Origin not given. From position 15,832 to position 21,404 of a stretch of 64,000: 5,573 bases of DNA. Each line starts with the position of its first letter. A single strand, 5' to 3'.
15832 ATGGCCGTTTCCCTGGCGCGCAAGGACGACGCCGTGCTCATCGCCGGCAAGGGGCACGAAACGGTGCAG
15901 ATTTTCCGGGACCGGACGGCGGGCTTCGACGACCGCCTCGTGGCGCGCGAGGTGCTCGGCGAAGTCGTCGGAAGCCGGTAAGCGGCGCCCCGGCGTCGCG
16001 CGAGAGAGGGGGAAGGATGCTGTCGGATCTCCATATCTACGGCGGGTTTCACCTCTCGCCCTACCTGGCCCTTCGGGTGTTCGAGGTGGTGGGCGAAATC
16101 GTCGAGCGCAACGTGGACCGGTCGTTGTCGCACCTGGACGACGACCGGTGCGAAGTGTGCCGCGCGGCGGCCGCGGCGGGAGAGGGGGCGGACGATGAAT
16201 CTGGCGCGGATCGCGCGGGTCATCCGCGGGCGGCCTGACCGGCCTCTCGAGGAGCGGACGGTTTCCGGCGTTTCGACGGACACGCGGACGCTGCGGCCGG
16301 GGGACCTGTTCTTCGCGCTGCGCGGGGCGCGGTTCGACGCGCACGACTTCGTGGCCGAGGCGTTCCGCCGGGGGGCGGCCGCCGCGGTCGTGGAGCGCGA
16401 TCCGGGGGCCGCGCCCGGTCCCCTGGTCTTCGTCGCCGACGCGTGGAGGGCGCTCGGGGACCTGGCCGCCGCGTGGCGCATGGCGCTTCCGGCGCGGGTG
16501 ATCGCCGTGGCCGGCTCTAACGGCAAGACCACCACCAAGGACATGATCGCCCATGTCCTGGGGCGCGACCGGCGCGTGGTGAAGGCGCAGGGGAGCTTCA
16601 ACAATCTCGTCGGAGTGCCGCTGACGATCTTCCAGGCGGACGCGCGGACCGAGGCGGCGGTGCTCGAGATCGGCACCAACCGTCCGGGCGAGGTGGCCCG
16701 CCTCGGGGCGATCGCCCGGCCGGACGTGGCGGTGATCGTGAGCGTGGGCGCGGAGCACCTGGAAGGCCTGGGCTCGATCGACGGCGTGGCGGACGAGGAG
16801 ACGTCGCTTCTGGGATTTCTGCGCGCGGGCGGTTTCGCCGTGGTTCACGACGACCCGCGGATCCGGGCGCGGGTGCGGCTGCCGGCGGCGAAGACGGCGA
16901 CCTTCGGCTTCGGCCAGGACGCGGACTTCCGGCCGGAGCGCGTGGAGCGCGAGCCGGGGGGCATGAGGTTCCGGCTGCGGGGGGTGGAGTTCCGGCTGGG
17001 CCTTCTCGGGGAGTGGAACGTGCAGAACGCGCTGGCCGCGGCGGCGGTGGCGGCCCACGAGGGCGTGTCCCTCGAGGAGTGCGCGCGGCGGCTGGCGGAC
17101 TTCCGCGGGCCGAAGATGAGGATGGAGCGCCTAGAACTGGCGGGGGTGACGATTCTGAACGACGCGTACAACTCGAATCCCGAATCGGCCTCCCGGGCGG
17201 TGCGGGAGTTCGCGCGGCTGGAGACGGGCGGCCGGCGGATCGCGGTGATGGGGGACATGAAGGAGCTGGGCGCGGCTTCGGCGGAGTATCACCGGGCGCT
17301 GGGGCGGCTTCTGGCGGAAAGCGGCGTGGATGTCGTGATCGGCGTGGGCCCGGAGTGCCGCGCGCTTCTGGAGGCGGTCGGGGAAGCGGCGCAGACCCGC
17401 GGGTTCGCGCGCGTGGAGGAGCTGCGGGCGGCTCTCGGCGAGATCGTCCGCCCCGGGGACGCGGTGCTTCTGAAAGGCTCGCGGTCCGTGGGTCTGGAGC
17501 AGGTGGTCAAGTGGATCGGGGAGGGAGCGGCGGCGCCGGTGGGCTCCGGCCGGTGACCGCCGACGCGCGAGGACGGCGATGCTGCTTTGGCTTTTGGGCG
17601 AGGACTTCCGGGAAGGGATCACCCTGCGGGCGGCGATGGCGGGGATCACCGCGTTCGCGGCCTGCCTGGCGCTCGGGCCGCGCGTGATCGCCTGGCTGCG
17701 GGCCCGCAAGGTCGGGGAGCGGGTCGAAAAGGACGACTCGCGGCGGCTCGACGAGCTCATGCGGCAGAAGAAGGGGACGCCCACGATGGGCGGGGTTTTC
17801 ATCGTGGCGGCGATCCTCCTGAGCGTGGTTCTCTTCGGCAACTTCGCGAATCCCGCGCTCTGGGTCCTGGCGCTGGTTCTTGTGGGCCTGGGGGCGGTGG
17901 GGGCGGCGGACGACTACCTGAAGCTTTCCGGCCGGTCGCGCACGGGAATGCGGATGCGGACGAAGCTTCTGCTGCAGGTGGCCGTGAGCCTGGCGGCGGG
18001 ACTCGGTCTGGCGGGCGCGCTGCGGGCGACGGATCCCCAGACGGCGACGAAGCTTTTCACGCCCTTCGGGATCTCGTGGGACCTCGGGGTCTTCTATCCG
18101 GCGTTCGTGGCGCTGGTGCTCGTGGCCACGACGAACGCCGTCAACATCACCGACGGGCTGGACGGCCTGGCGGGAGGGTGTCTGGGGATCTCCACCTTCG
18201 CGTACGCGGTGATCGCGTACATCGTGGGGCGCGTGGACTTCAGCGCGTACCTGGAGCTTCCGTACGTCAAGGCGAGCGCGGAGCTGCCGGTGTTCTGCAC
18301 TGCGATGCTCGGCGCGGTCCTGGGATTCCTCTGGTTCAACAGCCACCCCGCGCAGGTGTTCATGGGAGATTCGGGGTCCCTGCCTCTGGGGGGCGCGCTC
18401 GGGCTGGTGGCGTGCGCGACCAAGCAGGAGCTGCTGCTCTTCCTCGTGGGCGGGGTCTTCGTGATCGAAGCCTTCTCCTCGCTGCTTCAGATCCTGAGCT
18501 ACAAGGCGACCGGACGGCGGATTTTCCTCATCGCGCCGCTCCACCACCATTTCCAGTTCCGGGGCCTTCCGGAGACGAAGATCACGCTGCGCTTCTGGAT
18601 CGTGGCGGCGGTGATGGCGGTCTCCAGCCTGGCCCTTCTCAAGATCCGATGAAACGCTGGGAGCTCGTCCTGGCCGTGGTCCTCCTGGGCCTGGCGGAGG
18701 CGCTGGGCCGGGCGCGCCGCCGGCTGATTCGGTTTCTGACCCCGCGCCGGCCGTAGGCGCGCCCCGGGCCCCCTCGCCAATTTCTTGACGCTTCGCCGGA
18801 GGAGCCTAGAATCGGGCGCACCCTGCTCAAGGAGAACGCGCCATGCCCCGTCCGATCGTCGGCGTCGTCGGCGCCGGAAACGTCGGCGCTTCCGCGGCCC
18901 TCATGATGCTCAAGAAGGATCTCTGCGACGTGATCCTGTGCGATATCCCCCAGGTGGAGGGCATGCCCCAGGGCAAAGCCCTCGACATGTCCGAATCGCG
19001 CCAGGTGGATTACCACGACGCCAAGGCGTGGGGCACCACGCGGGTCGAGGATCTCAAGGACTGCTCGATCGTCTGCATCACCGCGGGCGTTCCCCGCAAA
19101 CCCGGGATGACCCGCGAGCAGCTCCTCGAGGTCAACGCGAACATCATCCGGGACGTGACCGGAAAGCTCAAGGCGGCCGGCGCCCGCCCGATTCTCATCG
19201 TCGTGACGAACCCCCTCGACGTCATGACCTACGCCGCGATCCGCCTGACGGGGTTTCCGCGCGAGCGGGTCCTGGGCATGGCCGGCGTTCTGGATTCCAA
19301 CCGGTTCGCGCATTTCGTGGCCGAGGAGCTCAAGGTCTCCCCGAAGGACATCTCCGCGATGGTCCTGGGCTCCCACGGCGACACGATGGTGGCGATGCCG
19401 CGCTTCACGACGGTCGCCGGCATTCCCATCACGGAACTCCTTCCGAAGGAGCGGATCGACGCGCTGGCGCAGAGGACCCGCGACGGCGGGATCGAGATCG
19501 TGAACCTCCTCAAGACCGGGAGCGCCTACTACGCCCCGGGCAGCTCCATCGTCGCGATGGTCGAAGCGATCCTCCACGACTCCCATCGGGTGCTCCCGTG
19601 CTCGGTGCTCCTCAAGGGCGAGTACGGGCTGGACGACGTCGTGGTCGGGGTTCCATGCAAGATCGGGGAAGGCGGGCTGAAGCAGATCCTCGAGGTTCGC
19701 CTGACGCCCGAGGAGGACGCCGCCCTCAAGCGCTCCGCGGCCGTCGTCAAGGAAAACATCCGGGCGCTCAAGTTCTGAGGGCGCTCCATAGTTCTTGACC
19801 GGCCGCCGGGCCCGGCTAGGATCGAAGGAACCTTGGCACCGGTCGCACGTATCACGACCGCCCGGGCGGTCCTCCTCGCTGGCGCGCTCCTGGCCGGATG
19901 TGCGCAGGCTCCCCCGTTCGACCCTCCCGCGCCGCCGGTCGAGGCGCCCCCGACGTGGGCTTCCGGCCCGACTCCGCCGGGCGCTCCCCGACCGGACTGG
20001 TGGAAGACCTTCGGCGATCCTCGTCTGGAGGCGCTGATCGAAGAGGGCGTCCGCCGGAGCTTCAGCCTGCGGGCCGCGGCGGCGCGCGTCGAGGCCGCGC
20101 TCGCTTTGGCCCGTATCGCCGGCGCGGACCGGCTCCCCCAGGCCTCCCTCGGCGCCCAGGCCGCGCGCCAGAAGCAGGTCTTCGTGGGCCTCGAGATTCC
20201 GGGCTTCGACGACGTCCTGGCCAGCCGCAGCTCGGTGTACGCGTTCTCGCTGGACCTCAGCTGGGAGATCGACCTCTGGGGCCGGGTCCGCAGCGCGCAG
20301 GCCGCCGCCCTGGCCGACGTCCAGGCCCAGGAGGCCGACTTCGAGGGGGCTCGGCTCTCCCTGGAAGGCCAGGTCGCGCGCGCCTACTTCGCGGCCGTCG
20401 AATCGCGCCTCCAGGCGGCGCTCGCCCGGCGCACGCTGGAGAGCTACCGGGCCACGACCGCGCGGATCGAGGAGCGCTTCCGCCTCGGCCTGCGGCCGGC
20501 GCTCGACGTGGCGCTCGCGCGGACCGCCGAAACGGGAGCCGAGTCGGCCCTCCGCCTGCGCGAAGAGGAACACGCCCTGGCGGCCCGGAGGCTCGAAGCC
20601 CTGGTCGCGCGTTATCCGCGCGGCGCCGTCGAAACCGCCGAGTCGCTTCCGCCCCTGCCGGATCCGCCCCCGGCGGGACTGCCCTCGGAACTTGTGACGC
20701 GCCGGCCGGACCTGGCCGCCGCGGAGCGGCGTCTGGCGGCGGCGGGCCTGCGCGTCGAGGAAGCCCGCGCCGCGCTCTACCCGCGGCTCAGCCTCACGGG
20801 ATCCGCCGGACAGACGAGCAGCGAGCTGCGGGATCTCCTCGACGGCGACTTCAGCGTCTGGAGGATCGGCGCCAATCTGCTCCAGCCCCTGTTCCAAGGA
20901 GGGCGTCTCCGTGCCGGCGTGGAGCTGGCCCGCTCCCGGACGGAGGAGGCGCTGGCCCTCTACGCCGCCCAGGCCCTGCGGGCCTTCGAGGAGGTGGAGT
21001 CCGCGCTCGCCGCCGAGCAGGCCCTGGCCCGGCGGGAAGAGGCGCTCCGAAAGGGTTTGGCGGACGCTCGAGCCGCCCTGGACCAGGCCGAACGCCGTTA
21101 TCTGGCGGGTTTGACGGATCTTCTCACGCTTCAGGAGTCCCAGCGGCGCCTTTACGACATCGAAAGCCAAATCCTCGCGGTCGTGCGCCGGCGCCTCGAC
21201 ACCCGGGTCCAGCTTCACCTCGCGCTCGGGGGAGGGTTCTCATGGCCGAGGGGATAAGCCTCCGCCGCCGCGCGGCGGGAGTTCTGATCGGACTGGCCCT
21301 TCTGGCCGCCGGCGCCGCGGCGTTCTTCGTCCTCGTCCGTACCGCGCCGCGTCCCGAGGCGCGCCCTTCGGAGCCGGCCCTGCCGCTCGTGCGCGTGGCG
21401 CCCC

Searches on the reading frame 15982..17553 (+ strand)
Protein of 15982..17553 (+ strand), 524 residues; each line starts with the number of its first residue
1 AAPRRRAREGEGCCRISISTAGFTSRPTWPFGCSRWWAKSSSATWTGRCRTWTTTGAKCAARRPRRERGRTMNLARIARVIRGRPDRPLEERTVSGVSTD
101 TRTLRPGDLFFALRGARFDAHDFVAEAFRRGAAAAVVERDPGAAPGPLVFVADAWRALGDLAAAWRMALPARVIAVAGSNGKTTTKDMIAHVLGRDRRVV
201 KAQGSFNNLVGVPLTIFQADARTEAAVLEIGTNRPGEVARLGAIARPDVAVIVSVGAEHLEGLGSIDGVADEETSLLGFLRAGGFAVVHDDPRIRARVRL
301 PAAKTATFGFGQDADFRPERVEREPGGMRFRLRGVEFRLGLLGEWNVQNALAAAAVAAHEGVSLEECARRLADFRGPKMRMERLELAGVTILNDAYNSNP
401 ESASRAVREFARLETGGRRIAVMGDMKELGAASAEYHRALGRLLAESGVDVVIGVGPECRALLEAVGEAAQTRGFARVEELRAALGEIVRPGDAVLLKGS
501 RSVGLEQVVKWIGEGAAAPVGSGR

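Call 18: search_protein_families(library=pfam, proteins=[window:15982-17553:+], max_evalue=0.0001)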
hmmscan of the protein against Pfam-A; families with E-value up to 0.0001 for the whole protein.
window:15982-17553:+ (524 aa): 3 families
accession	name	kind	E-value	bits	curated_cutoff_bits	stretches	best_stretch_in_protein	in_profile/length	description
PF08245.18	Mur_ligase_M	-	8.6e-39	134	24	1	176-357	1-200/200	Mur ligase middle domain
PF02875.26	Mur_ligase_C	-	3.7e-20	73.5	28.4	1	379-501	1-127/127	Mur ligase, glutamate ligase domain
PF01225.30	Mur_ligase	-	1.5e-07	32.2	21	1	94-141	2-54/95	Mur ligase family, catalytic domain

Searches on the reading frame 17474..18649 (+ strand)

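Call 19: search_protein_families(library=pfam, proteins=[window:17474-18649:+], max_evalue=0.0001)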
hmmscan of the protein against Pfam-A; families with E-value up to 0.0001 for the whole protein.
window:17474-18649:+ (392 aa): 2 families
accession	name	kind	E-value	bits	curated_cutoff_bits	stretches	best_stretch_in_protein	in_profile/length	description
PF00953.26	Glycos_transf_4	-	5.1e-33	114.8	27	1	130-314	2-157/160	Glycosyl transferase family 4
PF10555.14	MraY_sig1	-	2.2e-05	24.1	20.1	1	99-111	1-13/13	Phospho-N-acetylmuramoyl-pentapeptide-transferase signature 1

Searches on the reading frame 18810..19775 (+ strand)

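Call 19: search_protein_families(library=pfam, proteins=[window:18810-19775:+], max_evalue=0.0001)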
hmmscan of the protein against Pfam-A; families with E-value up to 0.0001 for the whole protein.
window:18810-19775:+ (322 aa): 2 families
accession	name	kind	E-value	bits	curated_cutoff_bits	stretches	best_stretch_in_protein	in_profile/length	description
PF00056.29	Ldh_1_N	-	1.1e-35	123.2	27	1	17-156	3-141/141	lactate/malate dehydrogenase, NAD binding domain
PF02866.23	Ldh_1_C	-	7e-31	108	22.6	1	161-318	3-168/174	lactate/malate dehydrogenase, alpha/beta C-terminal domain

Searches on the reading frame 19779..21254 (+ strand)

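Call 19: search_protein_families(library=pfam, proteins=[window:19779-21254:+], max_evalue=0.0001)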
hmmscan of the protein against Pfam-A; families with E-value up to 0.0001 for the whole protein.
window:19779-21254:+ (492 aa): 1 family
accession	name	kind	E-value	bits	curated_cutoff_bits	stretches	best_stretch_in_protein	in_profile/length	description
PF02321.23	OEP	-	2.6e-44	151.7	22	2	305-484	8-187/187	Outer membrane efflux protein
